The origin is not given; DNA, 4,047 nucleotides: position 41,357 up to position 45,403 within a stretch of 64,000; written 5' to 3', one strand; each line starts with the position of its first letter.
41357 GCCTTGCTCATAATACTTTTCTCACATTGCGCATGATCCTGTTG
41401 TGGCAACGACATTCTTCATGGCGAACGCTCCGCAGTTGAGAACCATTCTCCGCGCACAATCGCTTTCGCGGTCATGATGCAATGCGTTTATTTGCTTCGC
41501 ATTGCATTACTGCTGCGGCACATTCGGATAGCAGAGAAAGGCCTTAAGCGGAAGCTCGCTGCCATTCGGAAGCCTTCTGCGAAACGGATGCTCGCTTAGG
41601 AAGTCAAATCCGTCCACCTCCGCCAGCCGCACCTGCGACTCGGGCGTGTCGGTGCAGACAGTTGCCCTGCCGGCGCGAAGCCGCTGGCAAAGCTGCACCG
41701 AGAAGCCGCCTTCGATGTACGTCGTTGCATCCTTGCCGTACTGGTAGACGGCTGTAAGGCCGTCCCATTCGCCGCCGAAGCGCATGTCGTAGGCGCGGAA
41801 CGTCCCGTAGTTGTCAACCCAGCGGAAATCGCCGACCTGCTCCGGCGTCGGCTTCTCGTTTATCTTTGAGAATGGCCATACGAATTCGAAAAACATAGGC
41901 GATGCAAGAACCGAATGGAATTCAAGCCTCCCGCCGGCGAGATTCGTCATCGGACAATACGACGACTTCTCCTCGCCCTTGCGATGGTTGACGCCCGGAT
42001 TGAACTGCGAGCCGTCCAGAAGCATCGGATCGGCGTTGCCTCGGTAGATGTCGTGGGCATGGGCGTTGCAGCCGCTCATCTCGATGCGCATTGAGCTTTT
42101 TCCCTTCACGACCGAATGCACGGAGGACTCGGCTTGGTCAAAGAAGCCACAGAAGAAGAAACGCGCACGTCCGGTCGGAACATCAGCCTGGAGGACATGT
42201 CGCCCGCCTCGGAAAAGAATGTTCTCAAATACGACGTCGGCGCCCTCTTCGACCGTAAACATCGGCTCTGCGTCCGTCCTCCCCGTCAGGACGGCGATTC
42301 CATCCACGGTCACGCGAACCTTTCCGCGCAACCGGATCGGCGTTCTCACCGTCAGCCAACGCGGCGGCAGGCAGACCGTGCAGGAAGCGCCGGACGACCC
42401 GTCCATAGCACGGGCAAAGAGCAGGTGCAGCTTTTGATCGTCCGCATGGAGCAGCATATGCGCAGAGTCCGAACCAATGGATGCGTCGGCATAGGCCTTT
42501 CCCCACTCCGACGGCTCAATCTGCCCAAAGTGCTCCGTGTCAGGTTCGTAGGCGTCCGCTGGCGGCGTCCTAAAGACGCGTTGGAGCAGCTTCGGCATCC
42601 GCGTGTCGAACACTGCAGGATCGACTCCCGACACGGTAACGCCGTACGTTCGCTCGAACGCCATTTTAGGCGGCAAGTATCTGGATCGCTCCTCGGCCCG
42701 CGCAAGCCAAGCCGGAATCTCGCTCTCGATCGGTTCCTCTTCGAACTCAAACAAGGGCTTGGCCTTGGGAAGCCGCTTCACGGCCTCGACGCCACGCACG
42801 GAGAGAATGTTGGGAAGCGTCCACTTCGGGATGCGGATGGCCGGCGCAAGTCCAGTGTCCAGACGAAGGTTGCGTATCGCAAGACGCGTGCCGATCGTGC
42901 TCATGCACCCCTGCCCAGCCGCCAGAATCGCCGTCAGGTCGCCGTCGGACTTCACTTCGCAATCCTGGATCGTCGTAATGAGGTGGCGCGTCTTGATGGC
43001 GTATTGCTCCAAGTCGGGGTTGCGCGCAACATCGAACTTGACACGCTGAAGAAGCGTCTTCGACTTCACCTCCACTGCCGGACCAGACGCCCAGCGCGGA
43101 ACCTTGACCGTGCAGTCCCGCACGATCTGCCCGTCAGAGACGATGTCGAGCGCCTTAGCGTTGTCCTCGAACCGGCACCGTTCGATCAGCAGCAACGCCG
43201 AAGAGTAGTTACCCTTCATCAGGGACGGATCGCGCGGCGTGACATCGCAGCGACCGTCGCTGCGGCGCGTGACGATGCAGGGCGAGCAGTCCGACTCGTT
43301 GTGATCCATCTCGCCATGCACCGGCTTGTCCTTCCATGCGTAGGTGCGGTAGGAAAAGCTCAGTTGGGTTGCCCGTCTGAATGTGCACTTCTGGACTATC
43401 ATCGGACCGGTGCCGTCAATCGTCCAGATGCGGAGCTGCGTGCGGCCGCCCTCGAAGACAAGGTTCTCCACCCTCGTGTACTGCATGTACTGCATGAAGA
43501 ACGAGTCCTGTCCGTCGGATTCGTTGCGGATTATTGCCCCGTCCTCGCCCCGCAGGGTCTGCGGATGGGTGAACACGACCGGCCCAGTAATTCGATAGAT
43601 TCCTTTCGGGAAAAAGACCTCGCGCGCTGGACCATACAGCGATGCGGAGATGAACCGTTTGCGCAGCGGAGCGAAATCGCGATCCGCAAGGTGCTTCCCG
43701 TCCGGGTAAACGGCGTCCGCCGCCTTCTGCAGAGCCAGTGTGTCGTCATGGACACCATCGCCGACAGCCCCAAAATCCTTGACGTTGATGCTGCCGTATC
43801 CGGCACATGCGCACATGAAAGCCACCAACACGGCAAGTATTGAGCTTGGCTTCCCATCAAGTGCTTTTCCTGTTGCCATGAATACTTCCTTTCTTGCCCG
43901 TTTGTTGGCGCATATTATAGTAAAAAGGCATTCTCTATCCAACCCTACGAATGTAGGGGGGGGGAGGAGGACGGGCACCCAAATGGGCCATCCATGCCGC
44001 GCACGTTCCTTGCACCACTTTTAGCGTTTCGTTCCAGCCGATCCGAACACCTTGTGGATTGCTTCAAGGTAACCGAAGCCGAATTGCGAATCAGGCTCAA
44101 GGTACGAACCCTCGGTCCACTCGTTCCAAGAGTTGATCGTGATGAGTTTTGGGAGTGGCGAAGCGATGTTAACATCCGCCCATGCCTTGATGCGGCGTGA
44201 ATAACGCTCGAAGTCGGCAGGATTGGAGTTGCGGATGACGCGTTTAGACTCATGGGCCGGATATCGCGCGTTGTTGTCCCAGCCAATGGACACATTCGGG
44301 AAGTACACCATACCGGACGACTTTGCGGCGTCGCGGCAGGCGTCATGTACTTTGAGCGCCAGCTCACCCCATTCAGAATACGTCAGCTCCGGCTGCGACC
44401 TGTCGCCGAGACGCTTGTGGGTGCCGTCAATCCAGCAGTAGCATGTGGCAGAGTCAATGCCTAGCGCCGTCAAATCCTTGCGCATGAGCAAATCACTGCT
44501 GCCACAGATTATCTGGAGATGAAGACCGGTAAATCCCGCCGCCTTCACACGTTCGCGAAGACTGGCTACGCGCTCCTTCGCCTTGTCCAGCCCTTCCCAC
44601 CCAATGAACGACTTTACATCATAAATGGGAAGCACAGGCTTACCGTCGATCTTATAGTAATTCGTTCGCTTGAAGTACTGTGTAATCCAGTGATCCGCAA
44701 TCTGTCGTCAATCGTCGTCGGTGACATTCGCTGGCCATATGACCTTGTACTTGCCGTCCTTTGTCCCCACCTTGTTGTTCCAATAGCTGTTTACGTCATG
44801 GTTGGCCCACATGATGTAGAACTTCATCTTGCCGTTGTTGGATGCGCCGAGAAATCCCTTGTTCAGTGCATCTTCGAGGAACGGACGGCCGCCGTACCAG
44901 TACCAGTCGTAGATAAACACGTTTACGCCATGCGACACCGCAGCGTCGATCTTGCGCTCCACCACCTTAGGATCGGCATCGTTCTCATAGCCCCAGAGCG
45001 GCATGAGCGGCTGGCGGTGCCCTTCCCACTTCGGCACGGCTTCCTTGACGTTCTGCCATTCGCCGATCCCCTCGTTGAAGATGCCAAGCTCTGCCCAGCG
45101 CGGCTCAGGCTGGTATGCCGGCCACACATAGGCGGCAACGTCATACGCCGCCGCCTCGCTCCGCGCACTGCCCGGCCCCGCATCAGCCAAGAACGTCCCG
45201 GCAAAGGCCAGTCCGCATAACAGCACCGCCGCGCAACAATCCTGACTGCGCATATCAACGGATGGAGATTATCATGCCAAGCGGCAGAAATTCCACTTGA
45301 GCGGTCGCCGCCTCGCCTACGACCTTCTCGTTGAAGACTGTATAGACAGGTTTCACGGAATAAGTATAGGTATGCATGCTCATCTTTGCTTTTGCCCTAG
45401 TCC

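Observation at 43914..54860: Identical 16-nt palindrome at fixed 23-nt distance from the -10 in two promoters 11 kb apart, and centred between the divergent GH2 and two-component-system promoters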

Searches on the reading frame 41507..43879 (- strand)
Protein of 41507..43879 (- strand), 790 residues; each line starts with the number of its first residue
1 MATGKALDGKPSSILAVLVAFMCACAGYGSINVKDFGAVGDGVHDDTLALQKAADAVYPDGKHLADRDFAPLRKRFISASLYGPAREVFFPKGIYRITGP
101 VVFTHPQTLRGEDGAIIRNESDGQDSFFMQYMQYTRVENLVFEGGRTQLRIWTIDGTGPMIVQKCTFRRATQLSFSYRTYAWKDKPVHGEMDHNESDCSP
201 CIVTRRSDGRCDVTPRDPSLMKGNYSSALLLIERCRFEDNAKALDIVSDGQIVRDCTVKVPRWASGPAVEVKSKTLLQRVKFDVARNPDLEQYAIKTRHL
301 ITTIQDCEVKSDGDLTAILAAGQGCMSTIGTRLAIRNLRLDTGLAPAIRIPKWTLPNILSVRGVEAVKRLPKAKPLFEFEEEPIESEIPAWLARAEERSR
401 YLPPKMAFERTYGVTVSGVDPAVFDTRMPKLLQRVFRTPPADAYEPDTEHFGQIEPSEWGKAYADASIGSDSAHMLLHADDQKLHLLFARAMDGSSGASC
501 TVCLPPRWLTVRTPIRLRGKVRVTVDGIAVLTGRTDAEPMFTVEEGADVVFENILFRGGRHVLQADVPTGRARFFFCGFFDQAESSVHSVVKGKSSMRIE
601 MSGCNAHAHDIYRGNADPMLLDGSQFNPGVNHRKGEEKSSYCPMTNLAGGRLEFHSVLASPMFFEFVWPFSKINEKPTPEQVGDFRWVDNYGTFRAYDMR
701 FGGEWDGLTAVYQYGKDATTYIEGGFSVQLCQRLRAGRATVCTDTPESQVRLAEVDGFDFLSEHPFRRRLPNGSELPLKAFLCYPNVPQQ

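Call 6: search_protein_families(library=pfam, proteins=[window:41507-43879:-])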
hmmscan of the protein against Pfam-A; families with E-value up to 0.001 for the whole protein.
window:41507-43879:- (790 aa): 1 family
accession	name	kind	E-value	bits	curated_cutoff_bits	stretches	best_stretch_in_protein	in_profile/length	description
PF12708.12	Pect-lyase_RHGA_epim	-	1.6e-14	54.7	27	1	31-112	2-61/213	Rhamnogalacturonase A/epimerase, pectate lyase-like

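Call 37: find_homologous_proteins(query=window:41507-43879:-, max_evalue=1e-20)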
Query window:41507-43879:- (790 aa): 40 proteins with E <= 1e-20 among 8000 candidates.
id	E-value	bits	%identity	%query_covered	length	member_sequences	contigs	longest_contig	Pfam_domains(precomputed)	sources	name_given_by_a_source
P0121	0.0e+0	1728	93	100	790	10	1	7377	PF12708.13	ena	-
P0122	0.0e+0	1551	84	99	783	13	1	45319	PF12708.13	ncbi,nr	ncbi:MAG: hypothetical protein IKE55_09740 [Kiritimatiellae bacterium]|nr:hypothetical protein [Kiri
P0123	0.0e+0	1440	79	98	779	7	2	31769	PF12708.13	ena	-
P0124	0.0e+0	1400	77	98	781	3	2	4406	PF12708.13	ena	-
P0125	0.0e+0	1381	77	98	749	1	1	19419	PF12708.13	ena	-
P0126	0.0e+0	1178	66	97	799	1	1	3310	PF12708.13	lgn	-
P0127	2.4e-213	729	48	98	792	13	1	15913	PF12708.13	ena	-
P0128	2.2e-207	709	45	93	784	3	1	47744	PF12708.13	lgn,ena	-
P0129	9.6e-207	707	44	94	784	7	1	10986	PF12708.13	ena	-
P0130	7.0e-201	687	44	92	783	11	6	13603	PF12708.13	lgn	-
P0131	2.1e-198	679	43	95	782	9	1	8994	PF12708.13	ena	-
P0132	1.3e-196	673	43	96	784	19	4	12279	PF12708.13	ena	-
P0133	1.3e-190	653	43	93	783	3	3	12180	PF12708.13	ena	-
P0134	6.2e-190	651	43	93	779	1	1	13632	PF12708.13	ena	-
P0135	3.4e-184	632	42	93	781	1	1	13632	PF12708.13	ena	-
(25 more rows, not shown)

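Call 38: find_encoding_contigs(protein=P0122, flank=10000, max_places=2)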
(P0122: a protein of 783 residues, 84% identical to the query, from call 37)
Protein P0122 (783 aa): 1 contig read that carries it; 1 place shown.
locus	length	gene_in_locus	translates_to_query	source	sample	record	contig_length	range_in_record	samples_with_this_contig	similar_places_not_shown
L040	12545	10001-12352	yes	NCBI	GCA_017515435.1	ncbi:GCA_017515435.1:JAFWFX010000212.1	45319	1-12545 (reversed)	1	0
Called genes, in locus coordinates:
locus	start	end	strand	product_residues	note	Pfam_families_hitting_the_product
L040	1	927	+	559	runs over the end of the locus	-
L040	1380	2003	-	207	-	PF00072:Response_reg, PF00196:GerE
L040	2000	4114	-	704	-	PF07730:HisKA_3, PF02518:HATPase_c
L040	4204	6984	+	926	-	PF02837:Glyco_hydro_2_N, PF00703:Glyco_hydro_2, PF02836:Glyco_hydro_2_C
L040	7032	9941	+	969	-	-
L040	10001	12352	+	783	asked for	PF12708:Pect-lyase_RHGA_epim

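Call 39: find_encoding_contigs(protein=P0123, flank=10000, max_places=2)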
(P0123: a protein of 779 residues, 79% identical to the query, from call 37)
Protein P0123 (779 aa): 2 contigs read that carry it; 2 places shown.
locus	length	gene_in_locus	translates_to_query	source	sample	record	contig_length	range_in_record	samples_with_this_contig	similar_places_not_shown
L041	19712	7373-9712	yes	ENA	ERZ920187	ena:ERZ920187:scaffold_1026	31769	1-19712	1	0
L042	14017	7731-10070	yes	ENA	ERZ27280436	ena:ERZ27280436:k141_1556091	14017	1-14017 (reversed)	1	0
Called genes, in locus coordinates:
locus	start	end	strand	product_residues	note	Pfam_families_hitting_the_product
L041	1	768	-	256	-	?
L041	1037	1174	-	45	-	-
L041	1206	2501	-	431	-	-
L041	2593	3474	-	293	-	PF01261:AP_endonuc_2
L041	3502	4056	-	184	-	PF01965:DJ-1_PfpI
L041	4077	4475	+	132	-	PF00472:RF-1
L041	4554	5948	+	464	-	PF04542:Sigma70_r2, PF08281:Sigma70_r4_2, PF04545:Sigma70_r4 (weak)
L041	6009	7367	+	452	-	PF03781:FGE-sulfatase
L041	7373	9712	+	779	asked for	PF12708:Pect-lyase_RHGA_epim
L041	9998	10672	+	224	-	-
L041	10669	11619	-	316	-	PF02661:Fic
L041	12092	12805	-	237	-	-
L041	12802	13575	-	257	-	PF04326:SLFN_AlbA_2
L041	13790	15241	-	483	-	PF07693:KAP_NTPase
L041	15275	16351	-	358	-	-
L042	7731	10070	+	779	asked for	PF12708:Pect-lyase_RHGA_epim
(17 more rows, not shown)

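Call 40: find_encoding_contigs(protein=P0121, flank=10000, max_places=2)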
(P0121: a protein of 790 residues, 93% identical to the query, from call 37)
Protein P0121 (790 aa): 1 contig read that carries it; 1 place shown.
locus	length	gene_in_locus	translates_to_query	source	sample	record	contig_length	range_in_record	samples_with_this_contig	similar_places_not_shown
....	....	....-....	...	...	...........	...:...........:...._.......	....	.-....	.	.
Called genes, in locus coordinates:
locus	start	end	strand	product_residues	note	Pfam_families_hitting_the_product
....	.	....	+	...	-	?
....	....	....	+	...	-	-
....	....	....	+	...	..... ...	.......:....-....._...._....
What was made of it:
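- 41507..43879 (-): Rhamnogalacturonase-A/pectate-lyase-like beta-helix protein (790 aa). It is the third gene of the GH2 operon in relatives. calls 6, 37, 38, 40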

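Call 59: search_protein_families(library=ncbifam, proteins=[window:41507-43879:-], max_evalue=0.01)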
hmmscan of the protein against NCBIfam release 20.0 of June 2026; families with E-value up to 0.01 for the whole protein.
window:41507-43879:- (790 aa): 0 families

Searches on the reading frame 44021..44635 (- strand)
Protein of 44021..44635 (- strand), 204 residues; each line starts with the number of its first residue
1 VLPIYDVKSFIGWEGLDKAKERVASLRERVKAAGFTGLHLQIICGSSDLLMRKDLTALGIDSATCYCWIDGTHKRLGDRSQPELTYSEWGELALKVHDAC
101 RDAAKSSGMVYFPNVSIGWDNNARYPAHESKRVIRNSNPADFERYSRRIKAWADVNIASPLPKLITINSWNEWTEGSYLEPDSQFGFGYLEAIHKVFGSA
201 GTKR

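Call 6: search_protein_families(library=pfam, proteins=[window:44021-44635:-])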
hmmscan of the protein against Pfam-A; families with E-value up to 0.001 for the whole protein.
window:44021-44635:- (204 aa): 1 family
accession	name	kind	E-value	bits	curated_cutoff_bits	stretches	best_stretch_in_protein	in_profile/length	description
PF14307.12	Glyco_tran_WbsX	-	5.9e-20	72.4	25.1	1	17-193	170-350/350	Glycosyltransferase WbsX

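Call 45: find_homologous_proteins(query=window:44021-44635:-, max_evalue=1e-10)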
Query window:44021-44635:- (204 aa): 492 proteins with E <= 1e-10 among 717 candidates; the best 120 are listed.
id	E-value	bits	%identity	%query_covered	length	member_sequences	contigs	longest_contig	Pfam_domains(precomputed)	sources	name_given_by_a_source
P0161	4.3e-134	463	99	100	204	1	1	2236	PF14307.13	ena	-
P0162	8.2e-90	318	86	75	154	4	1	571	PF14307.13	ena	-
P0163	2.0e-82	294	80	75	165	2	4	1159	PF14307.13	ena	-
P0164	1.2e-78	282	63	92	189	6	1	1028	PF14307.13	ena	-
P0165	1.9e-54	202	57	72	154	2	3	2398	PF14307.13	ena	-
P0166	5.2e-42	162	45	98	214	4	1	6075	PF14307.13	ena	-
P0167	3.2e-40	156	44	90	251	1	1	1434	PF14307.13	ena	-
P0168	1.4e-39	154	43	98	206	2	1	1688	PF14307.13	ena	-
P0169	4.2e-39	152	46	95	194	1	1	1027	PF14307.13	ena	-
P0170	5.1e-38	149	50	69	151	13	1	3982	PF14307.13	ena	-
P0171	5.4e-38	149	44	98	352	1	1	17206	PF14307.13,PF16317.12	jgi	-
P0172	3.3e-37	146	44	97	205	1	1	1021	PF14307.13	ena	-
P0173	1.5e-36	144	45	96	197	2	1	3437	PF14307.13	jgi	-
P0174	4.0e-36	143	46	70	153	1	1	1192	PF14307.13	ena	-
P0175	1.5e-35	141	42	98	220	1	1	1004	PF14307.13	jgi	-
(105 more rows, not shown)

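Call 46: find_encoding_contigs(protein=P0163, flank=5000, max_places=4)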
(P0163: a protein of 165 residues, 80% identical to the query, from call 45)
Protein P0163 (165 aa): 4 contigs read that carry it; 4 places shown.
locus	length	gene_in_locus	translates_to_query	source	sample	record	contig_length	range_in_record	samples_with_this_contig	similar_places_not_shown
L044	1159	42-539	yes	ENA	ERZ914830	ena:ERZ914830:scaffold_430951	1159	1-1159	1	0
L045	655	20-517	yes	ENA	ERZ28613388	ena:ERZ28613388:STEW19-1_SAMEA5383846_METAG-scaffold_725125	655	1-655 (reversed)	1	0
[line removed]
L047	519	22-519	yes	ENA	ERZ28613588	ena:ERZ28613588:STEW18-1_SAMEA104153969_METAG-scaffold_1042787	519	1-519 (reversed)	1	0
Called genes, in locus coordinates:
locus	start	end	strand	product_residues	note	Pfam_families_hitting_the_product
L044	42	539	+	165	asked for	PF14307:Glyco_tran_WbsX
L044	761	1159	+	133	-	?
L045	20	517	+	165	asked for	PF14307:Glyco_tran_WbsX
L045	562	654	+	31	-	?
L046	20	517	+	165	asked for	PF14307:Glyco_tran_WbsX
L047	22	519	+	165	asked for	PF14307:Glyco_tran_WbsX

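Call 47: find_encoding_contigs(protein=P0165, flank=5000, max_places=3)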
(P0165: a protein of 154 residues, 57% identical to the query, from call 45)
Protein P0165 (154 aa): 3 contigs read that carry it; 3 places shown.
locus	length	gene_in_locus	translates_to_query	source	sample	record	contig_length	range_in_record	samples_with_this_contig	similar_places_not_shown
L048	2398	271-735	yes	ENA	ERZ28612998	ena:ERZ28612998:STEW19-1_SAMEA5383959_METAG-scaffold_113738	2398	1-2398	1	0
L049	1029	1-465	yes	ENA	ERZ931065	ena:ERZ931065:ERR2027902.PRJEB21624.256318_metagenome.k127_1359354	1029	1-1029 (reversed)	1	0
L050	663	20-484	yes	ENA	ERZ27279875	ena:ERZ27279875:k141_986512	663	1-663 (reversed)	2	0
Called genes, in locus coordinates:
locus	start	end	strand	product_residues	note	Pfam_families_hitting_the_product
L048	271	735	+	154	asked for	PF14307:Glyco_tran_WbsX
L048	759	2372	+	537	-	-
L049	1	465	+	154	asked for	PF14307:Glyco_tran_WbsX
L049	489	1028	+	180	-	?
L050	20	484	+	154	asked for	PF14307:Glyco_tran_WbsX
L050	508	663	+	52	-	?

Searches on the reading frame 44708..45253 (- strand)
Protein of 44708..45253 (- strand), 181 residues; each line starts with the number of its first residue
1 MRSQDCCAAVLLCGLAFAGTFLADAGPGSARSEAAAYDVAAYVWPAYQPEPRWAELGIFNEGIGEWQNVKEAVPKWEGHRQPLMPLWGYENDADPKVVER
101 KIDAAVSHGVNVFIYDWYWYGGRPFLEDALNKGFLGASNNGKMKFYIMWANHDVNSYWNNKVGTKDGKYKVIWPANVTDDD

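Call 6: search_protein_families(library=pfam, proteins=[window:44708-45253:-])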
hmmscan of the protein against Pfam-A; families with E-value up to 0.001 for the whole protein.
window:44708-45253:- (181 aa): 1 family
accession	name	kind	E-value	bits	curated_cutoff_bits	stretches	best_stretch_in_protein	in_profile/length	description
PF14307.12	Glyco_tran_WbsX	-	2e-18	67.4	25.1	1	59-161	19-120/350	Glycosyltransferase WbsX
